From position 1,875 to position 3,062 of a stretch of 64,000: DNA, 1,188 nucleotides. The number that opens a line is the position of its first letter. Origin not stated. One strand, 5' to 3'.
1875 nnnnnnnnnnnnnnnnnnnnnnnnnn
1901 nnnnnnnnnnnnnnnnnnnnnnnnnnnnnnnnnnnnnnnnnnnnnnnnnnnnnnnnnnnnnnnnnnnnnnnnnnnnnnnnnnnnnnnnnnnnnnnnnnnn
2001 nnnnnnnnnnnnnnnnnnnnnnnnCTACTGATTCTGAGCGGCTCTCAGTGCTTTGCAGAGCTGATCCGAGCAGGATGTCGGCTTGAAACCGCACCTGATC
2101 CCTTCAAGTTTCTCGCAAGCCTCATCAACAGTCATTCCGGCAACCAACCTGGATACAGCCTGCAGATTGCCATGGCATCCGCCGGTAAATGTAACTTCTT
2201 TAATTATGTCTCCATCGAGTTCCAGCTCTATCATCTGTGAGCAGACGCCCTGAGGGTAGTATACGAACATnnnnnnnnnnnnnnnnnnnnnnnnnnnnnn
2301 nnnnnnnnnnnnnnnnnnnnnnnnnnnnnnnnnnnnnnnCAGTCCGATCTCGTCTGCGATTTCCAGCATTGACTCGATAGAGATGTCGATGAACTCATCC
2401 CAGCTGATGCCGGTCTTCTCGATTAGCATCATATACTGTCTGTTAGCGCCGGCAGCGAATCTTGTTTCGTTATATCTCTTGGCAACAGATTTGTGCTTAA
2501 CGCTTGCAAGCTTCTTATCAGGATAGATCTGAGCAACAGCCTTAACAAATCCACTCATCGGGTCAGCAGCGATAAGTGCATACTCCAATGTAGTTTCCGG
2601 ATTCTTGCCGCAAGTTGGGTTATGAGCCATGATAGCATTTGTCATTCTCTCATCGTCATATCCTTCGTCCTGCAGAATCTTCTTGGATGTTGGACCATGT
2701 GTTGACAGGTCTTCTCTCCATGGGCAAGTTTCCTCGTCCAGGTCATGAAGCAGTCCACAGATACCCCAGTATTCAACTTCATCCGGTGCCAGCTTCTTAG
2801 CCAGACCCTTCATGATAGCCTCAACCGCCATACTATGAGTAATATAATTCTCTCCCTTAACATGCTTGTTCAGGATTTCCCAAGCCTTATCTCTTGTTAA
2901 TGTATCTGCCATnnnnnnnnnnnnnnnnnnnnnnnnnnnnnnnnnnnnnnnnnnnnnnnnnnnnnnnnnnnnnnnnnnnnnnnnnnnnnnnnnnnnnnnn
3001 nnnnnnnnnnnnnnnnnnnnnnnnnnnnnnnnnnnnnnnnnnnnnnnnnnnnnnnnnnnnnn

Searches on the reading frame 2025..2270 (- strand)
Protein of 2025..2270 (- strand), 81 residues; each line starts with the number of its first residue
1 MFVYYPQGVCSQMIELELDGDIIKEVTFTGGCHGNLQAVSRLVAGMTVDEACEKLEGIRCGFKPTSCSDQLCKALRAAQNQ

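Call 91: find_encoding_contigs(protein=window:2025-2270:-, flank=4000, max_places=10)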
Protein window:2025-2270:- (81 aa): no gene with exactly this product is on record in the collection.

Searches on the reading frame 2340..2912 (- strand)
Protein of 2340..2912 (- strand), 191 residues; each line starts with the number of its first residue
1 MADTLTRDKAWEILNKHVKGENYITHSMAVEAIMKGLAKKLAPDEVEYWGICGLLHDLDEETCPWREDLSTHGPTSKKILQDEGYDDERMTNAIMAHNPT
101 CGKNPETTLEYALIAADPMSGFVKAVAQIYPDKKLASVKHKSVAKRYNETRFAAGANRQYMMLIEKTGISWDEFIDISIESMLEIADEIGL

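Call 43: find_homologous_proteins(query=window:2340-2912:-, max_evalue=1e-60)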
Query window:2340-2912:- (191 aa): 497 proteins with E <= 1e-60 among 720 candidates; the best 120 are listed.
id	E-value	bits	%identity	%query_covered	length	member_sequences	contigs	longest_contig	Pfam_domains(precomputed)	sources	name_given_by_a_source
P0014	2.3e-117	407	93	100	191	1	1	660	PF01966.29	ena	-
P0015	1.4e-111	388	88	100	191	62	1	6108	PF01966.29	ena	-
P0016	5.9e-109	380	87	100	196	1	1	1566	PF01966.29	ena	-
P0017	1.0e-108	379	87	100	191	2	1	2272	PF01966.29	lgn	-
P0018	1.8e-108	378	85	100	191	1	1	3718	PF01966.29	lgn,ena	-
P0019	2.4e-108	378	85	100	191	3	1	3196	PF01966.29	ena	-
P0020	6.4e-108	377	85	100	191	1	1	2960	PF01966.29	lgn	-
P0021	6.5e-108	377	87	100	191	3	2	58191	PF01966.29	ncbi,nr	ncbi:MAG: HD domain-containing protein [Mogibacterium sp.]|nr:HD domain-containing protein [Mogibact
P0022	1.2e-107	376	85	100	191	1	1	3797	PF01966.29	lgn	-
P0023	1.7e-107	375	84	100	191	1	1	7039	PF01966.29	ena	-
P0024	4.3e-107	374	85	100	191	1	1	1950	PF01966.29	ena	-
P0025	6.1e-107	373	85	100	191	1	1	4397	PF01966.29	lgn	-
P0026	4.2e-106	371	85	100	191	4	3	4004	PF01966.29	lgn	-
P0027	1.0e-105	369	86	100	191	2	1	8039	PF01966.29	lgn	-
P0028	3.9e-104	364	85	100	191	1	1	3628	PF01966.29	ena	-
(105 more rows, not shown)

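Call 44: find_encoding_contigs(protein=P0021, flank=5000, max_places=3)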
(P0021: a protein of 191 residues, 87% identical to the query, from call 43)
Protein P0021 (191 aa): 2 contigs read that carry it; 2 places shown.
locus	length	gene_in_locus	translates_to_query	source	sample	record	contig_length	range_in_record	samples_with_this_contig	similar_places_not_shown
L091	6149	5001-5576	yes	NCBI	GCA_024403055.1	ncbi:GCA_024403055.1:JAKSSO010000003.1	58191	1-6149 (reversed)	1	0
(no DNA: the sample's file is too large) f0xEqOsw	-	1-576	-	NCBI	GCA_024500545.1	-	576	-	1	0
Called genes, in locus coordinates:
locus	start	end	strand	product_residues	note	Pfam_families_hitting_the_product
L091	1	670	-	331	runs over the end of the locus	PF01891:CbiM, PF13190:PDGLE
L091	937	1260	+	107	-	PF02583:Trns_repr_metal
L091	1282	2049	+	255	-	-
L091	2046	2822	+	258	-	PF00731:AIRC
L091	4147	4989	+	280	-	PF01048:PNP_UDP_1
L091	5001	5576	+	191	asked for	PF01966:HD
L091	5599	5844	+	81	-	PF12637:TSCPD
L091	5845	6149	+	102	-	PF02837:Glyco_hydro_2_N (weak)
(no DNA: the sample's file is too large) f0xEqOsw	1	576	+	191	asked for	PF01966:HD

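Call 45: find_encoding_contigs(protein=P0015, flank=5000, max_places=3)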
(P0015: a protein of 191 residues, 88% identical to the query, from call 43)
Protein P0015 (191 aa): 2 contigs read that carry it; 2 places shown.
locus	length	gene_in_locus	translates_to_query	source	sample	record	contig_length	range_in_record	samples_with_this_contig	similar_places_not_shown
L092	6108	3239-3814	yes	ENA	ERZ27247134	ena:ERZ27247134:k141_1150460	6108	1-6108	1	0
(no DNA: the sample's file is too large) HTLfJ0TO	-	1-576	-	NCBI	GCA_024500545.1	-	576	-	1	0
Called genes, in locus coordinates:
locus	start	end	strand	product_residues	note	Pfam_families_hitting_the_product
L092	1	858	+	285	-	?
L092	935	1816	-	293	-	PF00126:HTH_1, PF03466:LysR_substrate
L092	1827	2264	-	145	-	-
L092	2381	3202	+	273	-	PF01048:PNP_UDP_1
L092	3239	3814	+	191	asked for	PF01966:HD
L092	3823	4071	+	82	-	PF12637:TSCPD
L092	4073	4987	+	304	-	PF00291:PALP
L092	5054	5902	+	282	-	PF00132:Hexapep (faint)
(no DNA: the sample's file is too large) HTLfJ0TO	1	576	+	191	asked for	PF01966:HD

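Call 46: find_encoding_contigs(protein=P0027, flank=5000, max_places=3)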
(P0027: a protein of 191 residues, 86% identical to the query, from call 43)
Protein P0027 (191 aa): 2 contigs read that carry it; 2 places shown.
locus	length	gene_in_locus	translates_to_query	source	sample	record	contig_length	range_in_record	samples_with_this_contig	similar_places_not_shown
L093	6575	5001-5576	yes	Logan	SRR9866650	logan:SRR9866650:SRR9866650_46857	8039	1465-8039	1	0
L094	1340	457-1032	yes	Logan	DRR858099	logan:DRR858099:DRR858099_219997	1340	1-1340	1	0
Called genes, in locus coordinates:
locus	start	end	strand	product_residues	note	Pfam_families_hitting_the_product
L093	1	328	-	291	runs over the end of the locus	PF00126:HTH_1, PF03466:LysR_substrate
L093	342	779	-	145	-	-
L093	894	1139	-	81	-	PF01381:HTH_3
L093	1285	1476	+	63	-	-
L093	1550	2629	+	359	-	-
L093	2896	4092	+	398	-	PF13173:AAA_14, PF13635:DUF4143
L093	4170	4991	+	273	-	PF01048:PNP_UDP_1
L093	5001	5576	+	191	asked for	PF01966:HD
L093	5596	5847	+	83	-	PF12637:TSCPD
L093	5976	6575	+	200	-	?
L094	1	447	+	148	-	?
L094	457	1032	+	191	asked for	PF01966:HD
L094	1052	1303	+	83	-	PF12637:TSCPD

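Call 92: find_encoding_contigs(protein=P0026, flank=4000, max_places=6)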
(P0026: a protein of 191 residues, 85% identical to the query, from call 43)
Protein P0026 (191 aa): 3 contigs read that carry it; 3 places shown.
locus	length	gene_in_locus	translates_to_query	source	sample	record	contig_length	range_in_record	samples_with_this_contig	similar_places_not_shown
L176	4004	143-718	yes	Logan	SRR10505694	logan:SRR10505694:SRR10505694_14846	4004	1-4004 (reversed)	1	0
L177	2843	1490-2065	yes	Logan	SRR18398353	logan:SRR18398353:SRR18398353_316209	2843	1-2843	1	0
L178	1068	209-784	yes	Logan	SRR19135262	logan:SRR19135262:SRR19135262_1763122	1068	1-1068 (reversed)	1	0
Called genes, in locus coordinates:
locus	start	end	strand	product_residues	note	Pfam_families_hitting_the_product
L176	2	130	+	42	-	?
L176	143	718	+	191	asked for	PF01966:HD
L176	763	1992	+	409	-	PF00291:PALP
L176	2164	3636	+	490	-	PF00291:PALP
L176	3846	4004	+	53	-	?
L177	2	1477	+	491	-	?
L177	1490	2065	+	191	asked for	PF01966:HD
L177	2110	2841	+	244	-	?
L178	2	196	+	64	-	?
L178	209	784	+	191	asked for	PF01966:HD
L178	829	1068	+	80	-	?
